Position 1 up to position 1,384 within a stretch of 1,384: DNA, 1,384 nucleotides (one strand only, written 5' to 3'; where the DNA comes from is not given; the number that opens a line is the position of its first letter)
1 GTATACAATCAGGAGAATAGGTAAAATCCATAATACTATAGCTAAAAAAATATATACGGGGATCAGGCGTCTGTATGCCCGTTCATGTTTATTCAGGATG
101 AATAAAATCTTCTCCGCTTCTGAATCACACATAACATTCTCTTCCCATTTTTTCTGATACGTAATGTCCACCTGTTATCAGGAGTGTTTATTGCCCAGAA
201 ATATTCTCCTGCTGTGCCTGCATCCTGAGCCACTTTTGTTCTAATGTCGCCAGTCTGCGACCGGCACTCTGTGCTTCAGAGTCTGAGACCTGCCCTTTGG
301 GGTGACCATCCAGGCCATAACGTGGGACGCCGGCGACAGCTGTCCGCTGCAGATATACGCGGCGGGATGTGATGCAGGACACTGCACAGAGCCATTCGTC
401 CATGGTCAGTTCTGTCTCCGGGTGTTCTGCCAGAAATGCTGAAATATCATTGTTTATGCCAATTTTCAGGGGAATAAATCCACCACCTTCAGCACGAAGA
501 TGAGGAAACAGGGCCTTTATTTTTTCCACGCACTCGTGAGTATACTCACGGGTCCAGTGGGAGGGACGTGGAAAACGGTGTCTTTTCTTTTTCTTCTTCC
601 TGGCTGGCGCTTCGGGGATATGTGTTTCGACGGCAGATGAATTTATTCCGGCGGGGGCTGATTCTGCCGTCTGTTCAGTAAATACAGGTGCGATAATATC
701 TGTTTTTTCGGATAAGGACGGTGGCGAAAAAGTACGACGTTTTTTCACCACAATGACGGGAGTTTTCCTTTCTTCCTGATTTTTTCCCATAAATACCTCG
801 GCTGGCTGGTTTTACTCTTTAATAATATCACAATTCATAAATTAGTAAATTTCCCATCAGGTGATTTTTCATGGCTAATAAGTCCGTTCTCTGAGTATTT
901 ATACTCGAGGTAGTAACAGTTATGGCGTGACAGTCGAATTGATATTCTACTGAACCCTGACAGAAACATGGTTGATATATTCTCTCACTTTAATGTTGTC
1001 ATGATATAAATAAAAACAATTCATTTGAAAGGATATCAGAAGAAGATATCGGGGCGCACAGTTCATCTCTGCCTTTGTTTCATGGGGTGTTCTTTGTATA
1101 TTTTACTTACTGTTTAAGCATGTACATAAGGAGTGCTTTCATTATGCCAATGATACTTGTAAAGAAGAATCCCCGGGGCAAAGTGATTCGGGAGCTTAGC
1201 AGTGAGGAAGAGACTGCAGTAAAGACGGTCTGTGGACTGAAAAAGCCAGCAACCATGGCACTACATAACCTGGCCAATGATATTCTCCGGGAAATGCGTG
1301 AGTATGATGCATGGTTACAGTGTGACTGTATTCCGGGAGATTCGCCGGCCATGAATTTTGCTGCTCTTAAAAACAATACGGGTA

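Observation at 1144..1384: Divergently transcribed ORF of unrecognised function with a strong ribosome-binding site, truncated by the window edge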

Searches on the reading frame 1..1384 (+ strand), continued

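Call 64: search_solved_structures(query=A2, max_evalue=10, show_alignments=2)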
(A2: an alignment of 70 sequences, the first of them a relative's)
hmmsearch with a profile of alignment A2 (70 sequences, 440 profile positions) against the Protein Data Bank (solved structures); distinct sequences matched with E-value up to 10: 5.
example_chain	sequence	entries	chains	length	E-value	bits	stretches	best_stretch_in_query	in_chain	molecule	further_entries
6p66_B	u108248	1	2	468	0.0045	19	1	356-397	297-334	DNA endonuclease Bax1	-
8gy8_A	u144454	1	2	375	0.014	17.4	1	358-396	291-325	Putative translation initiation factor (IF-2 homolog)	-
6p4w_B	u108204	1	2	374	0.14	14.1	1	358-396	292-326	Endonuclease Bax1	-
6p4f_B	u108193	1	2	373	0.14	14.1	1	358-396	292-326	Endonuclease Bax1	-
6p4o_B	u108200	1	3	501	0.21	13.6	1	358-396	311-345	Endonuclease Bax1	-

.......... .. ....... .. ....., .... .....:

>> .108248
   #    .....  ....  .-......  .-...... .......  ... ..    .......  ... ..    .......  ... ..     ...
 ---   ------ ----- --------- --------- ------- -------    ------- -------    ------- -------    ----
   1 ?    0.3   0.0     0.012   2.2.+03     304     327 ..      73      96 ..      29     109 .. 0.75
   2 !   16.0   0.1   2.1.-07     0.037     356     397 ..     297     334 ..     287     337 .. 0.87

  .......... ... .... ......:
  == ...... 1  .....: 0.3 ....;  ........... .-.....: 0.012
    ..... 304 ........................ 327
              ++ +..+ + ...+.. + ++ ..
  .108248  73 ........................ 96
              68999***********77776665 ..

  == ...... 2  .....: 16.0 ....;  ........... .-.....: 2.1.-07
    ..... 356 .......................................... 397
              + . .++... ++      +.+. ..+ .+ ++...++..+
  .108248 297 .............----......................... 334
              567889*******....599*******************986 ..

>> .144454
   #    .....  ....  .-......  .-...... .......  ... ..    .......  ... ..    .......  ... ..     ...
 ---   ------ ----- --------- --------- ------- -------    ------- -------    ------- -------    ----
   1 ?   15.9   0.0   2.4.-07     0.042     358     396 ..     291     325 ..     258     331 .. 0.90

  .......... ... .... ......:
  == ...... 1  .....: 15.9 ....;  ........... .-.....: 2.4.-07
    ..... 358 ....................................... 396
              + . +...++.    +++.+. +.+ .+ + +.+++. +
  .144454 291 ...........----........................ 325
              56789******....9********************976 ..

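Call 65: search_dna_similar(query=P0185, collection=plasmids, mode=protein, rows=spread, max_rows=40, max_evalue=1e-8)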
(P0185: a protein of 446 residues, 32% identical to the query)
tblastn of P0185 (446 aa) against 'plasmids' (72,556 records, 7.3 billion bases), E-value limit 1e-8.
Records with a match: 1269; places in all: 1271; records where one place covers at least 80% of the query: 1075.
Best place of each record, by identity: <60% 1269.
By first word of the organism name: Escherichia 839; Salmonella 183; Shigella 60; Rhizobium 33; Serratia 25; Klebsiella 14; Sphingobium 14; Sphingomonas 13; Kosakonia 9; Yersinia 9; and 28 more.
By predicted mobility (MOB-suite, as given by PLSDB): conjugative 1165; non-mobilizable 60; mobilizable 44.
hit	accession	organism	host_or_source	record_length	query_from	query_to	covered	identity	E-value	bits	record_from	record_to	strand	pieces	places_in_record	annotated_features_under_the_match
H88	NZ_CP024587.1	Roseomonas sp. FDAARGOS_362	Homo sapiens,peripheral Blood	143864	4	442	98%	27.3%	3e-11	74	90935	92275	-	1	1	hypothetical protein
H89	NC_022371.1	Escherichia coli PMV-1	-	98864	22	413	88%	28.1%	1e-25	118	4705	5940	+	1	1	yagA: protein YagA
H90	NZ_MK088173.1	Salmonella enterica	Homo sapiens,blood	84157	22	413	88%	27.9%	1e-24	114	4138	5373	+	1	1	yagA: protein YagA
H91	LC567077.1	Escherichia coli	Homo sapiens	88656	22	413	88%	27.9%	1e-24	114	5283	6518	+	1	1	yagA: hypothetical protein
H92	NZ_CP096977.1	Escherichia coli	Homo sapiens,feces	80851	22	413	88%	27.9%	1e-24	114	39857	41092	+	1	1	yagA: protein YagA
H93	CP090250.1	Escherichia coli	Homo sapiens,anal swab specimens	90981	22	413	88%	27.9%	1e-24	114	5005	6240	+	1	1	hypothetical protein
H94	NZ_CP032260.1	Escherichia coli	-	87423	22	413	88%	27.9%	2e-24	114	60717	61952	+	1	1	yagA: protein YagA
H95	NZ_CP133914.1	Escherichia coli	Homo sapiens,urine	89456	22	413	88%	27.9%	2e-24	114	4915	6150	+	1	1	yagA: protein YagA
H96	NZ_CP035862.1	Escherichia coli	Homo sapiens,stool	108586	23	413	88%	28.0%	2e-23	111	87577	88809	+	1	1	yagA: protein YagA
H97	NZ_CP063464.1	Escherichia coli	chicken meat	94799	22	413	88%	27.7%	4e-17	92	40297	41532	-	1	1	yagA: protein YagA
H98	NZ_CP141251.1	Escherichia sp. PS15001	food,Farm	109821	22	413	88%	27.7%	5e-17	92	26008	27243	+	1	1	yagA: protein YagA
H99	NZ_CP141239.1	Escherichia sp. RL320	food,food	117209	22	413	88%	27.7%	5e-17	92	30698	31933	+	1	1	yagA: protein YagA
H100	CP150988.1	Escherichia coli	-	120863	22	413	88%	27.7%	5e-17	92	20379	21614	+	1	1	yagA: protein YagA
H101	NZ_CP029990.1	Salmonella enterica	-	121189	9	413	91%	26.7%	2e-15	87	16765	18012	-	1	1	hypothetical protein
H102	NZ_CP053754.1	Shigella sonnei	Homo sapiens,stool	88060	22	413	88%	27.2%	6e-23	109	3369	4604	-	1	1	yagA: protein YagA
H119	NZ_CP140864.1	Rhizobium leguminosarum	Trifolium pratense,whole organism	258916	8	413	91%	25.4%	2e-12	77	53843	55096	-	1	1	hypothetical protein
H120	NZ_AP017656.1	Sphingobium cloacae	-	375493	70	443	84%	26.4%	1e-9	68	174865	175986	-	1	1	hypothetical protein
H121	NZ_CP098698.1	Yersinia ruckeri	Salmo salar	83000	9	408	90%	24.0%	5e-10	70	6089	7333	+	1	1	hypothetical protein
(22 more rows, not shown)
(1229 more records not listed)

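Call 66: get_annotated_region(hit=H88, flank=7000)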
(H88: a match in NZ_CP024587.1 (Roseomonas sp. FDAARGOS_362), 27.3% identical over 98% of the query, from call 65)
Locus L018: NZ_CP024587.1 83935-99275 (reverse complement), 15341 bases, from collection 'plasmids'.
description: Roseomonas sp. FDAARGOS_362 plasmid unnamed3, complete sequence
organism: Roseomonas sp. FDAARGOS_362 (NCBI taxid 2018065)
taxonomy: Bacteria; Pseudomonadota; Alphaproteobacteria; Rhodospirillales; Acetobacteraceae; Roseomonas; Roseomonas sp. FDAARGOS 362
host: -; source: Homo sapiens,peripheral Blood; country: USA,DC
typing (MOB-suite, as given by PLSDB): non-mobilizable
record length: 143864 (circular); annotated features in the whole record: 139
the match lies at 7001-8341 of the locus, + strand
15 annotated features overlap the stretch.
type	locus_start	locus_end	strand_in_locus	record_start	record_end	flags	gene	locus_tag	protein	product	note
CDS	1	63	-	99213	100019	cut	-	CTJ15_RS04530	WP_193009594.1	XF1762 family protein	-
CDS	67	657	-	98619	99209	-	-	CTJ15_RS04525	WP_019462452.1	hypothetical protein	-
CDS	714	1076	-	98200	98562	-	-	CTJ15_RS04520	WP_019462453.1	hypothetical protein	-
CDS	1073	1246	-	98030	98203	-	-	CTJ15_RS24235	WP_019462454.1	hypothetical protein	-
CDS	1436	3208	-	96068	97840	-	-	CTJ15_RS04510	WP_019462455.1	ATP-binding protein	-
CDS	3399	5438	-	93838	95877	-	-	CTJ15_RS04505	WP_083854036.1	UvrD-helicase domain-containing protein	-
CDS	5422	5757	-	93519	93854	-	-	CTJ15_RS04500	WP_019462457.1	hypothetical protein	-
CDS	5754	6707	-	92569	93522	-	-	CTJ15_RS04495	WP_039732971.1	DUF3991 and TOPRIM domain-containing protein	GO:0006260 - DNA replication [Evidence IEA]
CDS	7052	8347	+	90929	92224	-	-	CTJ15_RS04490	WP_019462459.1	hypothetical protein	-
CDS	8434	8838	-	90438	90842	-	-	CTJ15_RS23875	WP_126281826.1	hypothetical protein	-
CDS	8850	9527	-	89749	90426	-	-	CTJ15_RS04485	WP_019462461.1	ParA family protein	-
CDS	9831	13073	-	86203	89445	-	-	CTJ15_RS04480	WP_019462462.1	error-prone DNA polymerase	GO:0006260 - DNA replication [Evidence IEA]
CDS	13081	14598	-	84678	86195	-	-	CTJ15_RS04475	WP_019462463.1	DNA polymerase Y family protein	-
CDS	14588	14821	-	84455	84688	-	-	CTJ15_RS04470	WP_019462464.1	hypothetical protein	-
CDS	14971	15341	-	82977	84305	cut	repC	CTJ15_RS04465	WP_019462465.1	plasmid replication protein RepC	-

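Call 67: get_annotated_region(hit=H101, flank=7000)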
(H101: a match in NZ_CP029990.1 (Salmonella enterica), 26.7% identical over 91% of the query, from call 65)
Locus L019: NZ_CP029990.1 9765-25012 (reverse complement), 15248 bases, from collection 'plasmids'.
description: Salmonella enterica subsp. diarizonae serovar 48:i:z strain SA20121591 plasmid pSA20121591.1, complete sequence
organism: Salmonella enterica (NCBI taxid 1192842)
taxonomy: Bacteria; Pseudomonadota; Gammaproteobacteria; Enterobacterales; Enterobacteriaceae; Salmonella; Salmonella enterica
host: -; source: -; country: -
typing (MOB-suite, as given by PLSDB): conjugative; relaxase MOBP; mating-pair formation MPF_I
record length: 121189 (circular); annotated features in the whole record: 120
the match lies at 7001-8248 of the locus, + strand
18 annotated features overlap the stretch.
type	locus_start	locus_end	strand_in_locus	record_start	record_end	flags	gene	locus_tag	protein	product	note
CDS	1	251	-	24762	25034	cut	-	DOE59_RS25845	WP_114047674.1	PilI type IV pilus biogenesis protein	-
CDS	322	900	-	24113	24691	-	-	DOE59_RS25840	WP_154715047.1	hypothetical protein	-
CDS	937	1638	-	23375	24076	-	-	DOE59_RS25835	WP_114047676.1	DUF2913 family protein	-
CDS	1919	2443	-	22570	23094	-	-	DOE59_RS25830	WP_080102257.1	transcription termination/antitermination NusG family protein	GO:0006355 - regulation of DNA-templated transcription [Evidence IEA]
CDS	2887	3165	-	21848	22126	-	-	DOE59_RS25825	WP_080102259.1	LuxR C-terminal-related transcriptional regulator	GO:0006355 - regulation of DNA-templated transcription [Evidence IEA]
CDS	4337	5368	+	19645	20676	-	repA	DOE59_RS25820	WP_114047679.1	plasmid replication initiator RepA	-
CDS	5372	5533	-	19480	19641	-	-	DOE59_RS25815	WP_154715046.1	hypothetical protein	-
CDS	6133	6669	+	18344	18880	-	-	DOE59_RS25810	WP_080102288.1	ProQ/FINO family protein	-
CDS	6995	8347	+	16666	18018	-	-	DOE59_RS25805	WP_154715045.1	hypothetical protein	-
CDS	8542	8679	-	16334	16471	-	-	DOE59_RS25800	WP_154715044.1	hypothetical protein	-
CDS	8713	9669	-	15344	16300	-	-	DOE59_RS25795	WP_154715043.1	hypothetical protein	-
CDS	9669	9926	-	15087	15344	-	-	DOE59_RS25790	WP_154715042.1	hypothetical protein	-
CDS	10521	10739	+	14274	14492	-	ccdA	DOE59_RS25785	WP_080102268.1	type II toxin-antitoxin system antitoxin CcdA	-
CDS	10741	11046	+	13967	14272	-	ccdB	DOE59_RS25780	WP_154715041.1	type II toxin-antitoxin system toxin CcdB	-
CDS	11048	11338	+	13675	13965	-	-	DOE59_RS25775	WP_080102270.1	cytoplasmic protein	-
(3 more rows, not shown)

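Call 68: get_annotated_region(hit=H119, flank=7000)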
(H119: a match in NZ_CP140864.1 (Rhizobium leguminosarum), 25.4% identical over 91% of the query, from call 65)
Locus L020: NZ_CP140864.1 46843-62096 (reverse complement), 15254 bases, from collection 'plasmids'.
description: Rhizobium leguminosarum strain TP16 plasmid pRlX2, complete sequence
organism: Rhizobium leguminosarum (NCBI taxid 384)
taxonomy: Bacteria; Pseudomonadota; Alphaproteobacteria; Hyphomicrobiales; Rhizobiaceae; Rhizobium; Rhizobium leguminosarum
host: -; source: Trifolium pratense,whole organism; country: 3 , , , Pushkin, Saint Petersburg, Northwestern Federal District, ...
typing (MOB-suite, as given by PLSDB): conjugative; relaxase MOBP,MOBP; mating-pair formation MPF_T
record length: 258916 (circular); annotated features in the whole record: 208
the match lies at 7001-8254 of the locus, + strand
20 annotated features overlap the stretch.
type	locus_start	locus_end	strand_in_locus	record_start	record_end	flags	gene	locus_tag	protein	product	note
CDS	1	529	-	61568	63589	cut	-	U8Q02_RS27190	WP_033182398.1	hypothetical protein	-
CDS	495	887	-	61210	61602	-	-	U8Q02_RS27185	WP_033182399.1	hypothetical protein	-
CDS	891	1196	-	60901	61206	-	-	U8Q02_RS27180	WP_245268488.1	hypothetical protein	-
CDS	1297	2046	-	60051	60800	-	-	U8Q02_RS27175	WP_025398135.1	ParA family protein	-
CDS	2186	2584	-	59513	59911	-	-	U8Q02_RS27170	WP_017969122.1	hypothetical protein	-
CDS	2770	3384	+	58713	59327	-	-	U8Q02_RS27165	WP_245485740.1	thermonuclease family protein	-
CDS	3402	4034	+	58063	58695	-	-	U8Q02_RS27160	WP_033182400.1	thermonuclease family protein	-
CDS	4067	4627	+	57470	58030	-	-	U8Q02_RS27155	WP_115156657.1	thermonuclease family protein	-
CDS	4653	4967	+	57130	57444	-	-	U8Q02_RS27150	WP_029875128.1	hypothetical protein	-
CDS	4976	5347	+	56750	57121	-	-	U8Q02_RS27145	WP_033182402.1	hypothetical protein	-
CDS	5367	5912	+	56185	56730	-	-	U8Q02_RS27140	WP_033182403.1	hypothetical protein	-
CDS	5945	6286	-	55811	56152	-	-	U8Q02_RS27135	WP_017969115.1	helix-turn-helix transcriptional regulator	-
CDS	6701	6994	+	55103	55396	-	-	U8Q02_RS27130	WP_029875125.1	hypothetical protein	-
CDS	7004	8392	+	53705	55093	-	-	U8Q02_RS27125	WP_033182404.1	hypothetical protein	-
CDS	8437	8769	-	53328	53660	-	-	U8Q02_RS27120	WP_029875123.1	hypothetical protein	-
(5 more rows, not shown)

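Call 69: get_annotated_region(hit=H121, flank=7000)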
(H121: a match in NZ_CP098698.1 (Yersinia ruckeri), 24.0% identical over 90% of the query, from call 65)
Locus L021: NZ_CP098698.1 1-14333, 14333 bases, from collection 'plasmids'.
description: Yersinia ruckeri strain NVI-6614 plasmid pYR6, complete sequence
organism: Yersinia ruckeri (NCBI taxid 29486)
taxonomy: Bacteria; Pseudomonadota; Gammaproteobacteria; Enterobacterales; Yersiniaceae; Yersinia; Yersinia ruckeri
host: -; source: Salmo salar; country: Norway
typing (MOB-suite, as given by PLSDB): non-mobilizable; mating-pair formation MPF_I
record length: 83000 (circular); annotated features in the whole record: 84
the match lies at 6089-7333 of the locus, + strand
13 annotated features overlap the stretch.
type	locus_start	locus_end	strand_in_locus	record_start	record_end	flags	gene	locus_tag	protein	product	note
CDS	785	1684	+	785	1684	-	-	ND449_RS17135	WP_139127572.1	hypothetical protein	-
CDS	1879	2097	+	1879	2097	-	-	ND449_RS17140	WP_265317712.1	hypothetical protein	-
CDS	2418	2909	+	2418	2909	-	-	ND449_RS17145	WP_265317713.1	hypothetical protein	-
CDS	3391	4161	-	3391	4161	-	-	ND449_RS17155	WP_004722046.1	HEPN domain-containing protein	-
CDS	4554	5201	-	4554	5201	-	-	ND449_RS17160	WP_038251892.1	recombinase family protein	GO:0006310 - DNA recombination [Evidence IEA]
CDS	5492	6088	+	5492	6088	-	-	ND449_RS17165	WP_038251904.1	hypothetical protein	-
CDS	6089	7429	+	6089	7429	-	-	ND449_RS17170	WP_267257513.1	hypothetical protein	-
CDS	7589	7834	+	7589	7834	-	-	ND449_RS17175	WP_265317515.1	helix-turn-helix transcriptional regulator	-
CDS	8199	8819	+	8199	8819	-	-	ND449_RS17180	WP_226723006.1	ParA family protein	-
CDS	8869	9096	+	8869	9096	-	-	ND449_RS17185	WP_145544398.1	hypothetical protein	-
CDS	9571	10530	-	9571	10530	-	umuC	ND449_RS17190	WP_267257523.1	translesion error-prone DNA polymerase V subunit UmuC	GO:0006281 - DNA repair [Evidence IEA]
CDS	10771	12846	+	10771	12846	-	-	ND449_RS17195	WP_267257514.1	AAA family ATPase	-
CDS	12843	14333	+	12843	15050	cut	-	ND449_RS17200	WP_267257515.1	UvrD-helicase domain-containing protein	-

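Call 70: get_annotated_region(hit=H120, flank=7000)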
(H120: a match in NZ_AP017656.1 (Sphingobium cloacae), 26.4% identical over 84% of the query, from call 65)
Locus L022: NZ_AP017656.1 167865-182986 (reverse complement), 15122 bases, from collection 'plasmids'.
description: Sphingobium cloacae strain JCM 10874 plasmid pSCLO_2, complete sequence
organism: Sphingobium cloacae (NCBI taxid 120107)
taxonomy: Bacteria; Pseudomonadota; Alphaproteobacteria; Sphingomonadales; Sphingomonadaceae; Sphingobium; Sphingobium cloacae
host: -; source: -; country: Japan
typing (MOB-suite, as given by PLSDB): conjugative; replicon rep_cluster_541; relaxase MOBQ; mating-pair formation MPF_F
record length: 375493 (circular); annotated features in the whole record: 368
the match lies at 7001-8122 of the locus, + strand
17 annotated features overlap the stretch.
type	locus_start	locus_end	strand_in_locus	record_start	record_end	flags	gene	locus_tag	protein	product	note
CDS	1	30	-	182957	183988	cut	-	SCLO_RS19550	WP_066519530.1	TraV family lipoprotein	-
CDS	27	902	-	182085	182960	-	-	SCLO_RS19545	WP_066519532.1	DsbC family protein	-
CDS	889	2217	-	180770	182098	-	-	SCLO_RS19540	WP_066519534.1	TrbI/VirB10 family protein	-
CDS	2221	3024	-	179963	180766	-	-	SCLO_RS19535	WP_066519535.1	type-F conjugative transfer system secretin TraK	-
CDS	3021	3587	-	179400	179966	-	-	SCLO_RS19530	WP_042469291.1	type IV conjugative transfer system protein TraE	-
CDS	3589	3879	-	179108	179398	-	traL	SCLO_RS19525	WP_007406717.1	type IV conjugative transfer system protein TraL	-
CDS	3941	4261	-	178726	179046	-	-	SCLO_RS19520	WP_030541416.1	TrbC/VirB2 family protein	-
CDS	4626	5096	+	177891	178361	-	-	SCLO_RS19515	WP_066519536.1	hypothetical protein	-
CDS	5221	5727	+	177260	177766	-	-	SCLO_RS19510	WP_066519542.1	hypothetical protein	-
CDS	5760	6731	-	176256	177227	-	-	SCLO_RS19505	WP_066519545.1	lytic transglycosylase domain-containing protein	-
CDS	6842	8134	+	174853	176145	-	-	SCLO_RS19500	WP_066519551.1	hypothetical protein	-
CDS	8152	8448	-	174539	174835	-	-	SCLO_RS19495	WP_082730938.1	hypothetical protein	-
CDS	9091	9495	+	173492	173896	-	-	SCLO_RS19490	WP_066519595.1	hypothetical protein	-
CDS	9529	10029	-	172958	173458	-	-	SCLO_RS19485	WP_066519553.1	hypothetical protein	-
CDS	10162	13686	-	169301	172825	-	-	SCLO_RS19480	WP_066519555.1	DEAD/DEAH box helicase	-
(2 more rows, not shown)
